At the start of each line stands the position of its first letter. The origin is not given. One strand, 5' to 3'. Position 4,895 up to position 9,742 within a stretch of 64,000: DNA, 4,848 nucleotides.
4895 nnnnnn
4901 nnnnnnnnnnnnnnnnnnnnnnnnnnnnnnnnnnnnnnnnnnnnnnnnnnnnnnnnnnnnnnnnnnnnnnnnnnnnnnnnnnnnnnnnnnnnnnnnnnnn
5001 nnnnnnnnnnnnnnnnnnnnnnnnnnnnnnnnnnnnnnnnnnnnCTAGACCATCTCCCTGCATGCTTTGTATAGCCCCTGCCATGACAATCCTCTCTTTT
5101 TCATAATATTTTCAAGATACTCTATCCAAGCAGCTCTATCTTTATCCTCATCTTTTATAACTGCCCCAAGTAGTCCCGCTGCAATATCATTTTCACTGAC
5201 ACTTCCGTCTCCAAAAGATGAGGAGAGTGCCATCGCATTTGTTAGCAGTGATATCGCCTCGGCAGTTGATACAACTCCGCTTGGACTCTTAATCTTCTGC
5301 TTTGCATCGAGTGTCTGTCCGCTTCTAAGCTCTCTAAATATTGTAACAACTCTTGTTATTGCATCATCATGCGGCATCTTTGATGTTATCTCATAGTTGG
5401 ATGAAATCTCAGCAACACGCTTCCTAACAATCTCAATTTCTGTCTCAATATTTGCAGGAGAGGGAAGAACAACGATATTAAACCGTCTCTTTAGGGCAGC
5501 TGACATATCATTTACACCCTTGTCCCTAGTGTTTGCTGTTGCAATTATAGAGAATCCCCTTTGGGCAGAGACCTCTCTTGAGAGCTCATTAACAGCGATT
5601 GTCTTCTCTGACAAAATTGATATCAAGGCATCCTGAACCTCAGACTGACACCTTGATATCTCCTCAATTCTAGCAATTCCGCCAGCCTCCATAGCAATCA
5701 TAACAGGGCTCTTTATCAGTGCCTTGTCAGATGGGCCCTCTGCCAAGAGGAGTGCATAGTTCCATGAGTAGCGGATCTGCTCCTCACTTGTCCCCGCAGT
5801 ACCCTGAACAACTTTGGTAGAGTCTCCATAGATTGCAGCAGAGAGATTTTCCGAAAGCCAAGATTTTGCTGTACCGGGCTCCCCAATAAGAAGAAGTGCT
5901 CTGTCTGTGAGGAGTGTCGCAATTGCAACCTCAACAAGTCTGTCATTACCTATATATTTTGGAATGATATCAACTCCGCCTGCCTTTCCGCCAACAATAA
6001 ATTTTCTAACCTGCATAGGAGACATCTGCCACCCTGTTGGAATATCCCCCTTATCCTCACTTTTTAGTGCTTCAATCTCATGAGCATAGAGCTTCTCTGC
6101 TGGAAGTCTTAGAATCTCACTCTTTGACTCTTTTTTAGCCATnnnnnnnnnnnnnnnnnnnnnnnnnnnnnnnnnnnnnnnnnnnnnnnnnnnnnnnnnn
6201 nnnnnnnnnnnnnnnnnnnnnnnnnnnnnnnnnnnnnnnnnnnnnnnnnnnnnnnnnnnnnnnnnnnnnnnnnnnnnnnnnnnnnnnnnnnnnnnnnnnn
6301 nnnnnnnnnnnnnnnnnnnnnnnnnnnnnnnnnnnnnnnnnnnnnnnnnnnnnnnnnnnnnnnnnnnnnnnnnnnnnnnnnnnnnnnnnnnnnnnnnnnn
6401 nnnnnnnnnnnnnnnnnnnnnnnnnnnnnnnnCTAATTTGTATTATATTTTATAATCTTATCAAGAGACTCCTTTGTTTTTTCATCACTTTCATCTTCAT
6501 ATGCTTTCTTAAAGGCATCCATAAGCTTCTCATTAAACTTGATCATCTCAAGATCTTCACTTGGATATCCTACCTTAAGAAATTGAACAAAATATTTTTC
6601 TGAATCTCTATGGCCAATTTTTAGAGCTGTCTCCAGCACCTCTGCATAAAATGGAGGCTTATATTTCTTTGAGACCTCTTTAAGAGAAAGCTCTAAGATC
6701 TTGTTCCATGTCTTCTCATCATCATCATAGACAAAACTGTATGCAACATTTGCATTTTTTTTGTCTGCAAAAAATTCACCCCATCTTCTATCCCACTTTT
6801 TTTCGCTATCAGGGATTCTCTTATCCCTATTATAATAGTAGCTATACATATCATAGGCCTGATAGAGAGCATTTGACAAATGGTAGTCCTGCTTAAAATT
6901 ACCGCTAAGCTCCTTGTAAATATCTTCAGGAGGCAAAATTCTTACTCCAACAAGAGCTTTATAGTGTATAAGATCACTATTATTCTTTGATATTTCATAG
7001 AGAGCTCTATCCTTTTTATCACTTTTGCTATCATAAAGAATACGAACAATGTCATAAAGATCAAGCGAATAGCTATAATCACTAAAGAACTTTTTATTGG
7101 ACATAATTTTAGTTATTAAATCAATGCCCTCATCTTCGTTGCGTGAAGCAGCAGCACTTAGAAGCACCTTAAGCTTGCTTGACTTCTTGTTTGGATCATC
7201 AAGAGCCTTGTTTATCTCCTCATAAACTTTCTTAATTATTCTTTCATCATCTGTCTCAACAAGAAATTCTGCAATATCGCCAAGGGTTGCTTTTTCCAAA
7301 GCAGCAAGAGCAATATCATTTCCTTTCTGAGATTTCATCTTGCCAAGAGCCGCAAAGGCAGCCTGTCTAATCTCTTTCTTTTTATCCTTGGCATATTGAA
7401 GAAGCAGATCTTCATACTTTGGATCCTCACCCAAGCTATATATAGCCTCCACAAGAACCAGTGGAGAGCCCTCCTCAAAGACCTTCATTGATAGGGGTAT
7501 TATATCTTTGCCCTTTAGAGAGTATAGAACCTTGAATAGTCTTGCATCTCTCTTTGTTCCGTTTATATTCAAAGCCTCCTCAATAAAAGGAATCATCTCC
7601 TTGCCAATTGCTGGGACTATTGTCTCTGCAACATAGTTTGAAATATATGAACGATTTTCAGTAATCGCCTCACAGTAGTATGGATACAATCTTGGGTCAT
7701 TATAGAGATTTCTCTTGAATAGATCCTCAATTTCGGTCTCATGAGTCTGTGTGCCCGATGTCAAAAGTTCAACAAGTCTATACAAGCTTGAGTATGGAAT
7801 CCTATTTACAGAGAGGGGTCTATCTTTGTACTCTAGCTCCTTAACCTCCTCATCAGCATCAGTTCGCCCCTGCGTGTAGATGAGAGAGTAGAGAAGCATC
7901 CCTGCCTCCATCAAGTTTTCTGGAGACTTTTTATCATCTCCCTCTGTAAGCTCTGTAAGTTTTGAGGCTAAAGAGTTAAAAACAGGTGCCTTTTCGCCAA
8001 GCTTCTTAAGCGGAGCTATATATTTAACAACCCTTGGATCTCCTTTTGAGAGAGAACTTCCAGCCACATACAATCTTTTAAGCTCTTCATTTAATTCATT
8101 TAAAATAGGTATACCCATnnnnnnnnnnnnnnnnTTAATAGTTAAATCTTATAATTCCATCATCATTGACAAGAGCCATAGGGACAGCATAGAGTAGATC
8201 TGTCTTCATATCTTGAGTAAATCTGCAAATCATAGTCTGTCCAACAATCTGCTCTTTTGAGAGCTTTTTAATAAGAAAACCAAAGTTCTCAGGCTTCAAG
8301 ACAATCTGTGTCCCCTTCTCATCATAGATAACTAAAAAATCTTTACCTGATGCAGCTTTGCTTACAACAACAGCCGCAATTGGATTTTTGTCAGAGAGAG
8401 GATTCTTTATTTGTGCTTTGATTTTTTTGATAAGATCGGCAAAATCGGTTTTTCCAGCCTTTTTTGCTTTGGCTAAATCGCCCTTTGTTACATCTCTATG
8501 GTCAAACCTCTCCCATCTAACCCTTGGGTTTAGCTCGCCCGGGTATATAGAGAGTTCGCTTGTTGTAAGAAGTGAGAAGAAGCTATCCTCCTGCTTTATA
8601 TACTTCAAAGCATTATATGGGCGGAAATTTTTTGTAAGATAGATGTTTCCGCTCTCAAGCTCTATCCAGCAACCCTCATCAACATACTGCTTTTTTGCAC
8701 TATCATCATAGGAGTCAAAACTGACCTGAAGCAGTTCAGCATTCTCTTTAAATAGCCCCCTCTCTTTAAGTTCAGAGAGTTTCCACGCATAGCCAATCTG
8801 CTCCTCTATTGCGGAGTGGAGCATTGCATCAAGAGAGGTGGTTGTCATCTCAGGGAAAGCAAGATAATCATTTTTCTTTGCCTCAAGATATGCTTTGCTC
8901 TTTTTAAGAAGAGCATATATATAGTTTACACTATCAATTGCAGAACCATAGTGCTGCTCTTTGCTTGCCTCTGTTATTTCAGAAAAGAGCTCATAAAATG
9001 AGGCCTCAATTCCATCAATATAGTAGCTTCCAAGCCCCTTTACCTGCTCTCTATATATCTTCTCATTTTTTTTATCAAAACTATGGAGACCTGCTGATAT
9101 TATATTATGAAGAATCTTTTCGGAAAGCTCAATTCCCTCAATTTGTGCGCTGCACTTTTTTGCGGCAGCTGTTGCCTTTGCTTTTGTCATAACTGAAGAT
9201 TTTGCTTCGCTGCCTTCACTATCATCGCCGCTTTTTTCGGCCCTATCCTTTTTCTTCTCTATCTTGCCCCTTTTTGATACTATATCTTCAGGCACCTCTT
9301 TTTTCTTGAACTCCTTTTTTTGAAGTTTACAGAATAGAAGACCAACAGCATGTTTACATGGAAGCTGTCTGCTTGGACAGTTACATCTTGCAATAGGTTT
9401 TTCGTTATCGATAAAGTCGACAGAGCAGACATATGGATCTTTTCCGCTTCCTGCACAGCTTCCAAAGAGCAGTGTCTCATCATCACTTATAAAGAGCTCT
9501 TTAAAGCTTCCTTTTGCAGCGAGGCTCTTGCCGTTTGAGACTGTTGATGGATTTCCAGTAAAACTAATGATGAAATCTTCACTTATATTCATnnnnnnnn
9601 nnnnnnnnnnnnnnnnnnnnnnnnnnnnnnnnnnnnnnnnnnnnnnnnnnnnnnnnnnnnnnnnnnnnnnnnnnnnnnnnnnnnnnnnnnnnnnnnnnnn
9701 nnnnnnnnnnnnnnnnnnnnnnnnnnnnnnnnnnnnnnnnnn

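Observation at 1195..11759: Family A arms are swapped and mosaic between copies while loop and outer flanks stay co-oriented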

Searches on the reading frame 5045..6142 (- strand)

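Call 10: search_protein_families(library=pfam, proteins=[window:5045-6142:-])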
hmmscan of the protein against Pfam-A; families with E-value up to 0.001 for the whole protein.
window:5045-6142:- (365 aa): 4 families
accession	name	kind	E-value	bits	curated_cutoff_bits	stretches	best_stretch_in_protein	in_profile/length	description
PF07728.20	AAA_5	-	1e-36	126.4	22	1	83-221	2-139/139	AAA domain (dynein-related subfamily)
PF20030.5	bpMoxR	-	3.9e-06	26.5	27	1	61-110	12-61/205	MoxR domain in the MoxR-vWA-beta-propeller ternary systems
PF07726.17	AAA_3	-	7.4e-06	26.3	27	1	83-221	2-129/131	ATPase family associated with various cellular activities (AAA)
PF00493.29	MCM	-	3.8e-05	23.3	23.3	1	78-208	55-176/224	MCM P-loop domain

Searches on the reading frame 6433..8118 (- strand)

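Call 10: search_protein_families(library=pfam, proteins=[window:6433-8118:-])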
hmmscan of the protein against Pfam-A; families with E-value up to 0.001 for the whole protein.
window:6433-8118:- (561 aa): 1 family
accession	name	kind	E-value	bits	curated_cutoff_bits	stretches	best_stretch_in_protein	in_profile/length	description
PF13646.12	HEAT_2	-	2.8e-07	31.1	27.7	1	215-278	10-71/88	HEAT repeats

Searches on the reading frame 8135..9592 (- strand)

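Call 10: search_protein_families(library=pfam, proteins=[window:8135-9592:-])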
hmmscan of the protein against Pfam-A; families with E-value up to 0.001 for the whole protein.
window:8135-9592:- (485 aa): 1 family
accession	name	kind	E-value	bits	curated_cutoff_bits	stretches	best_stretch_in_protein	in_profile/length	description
PF04434.22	SWIM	-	0.00017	21.5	19.6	1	67-89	12-37/38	SWIM zinc finger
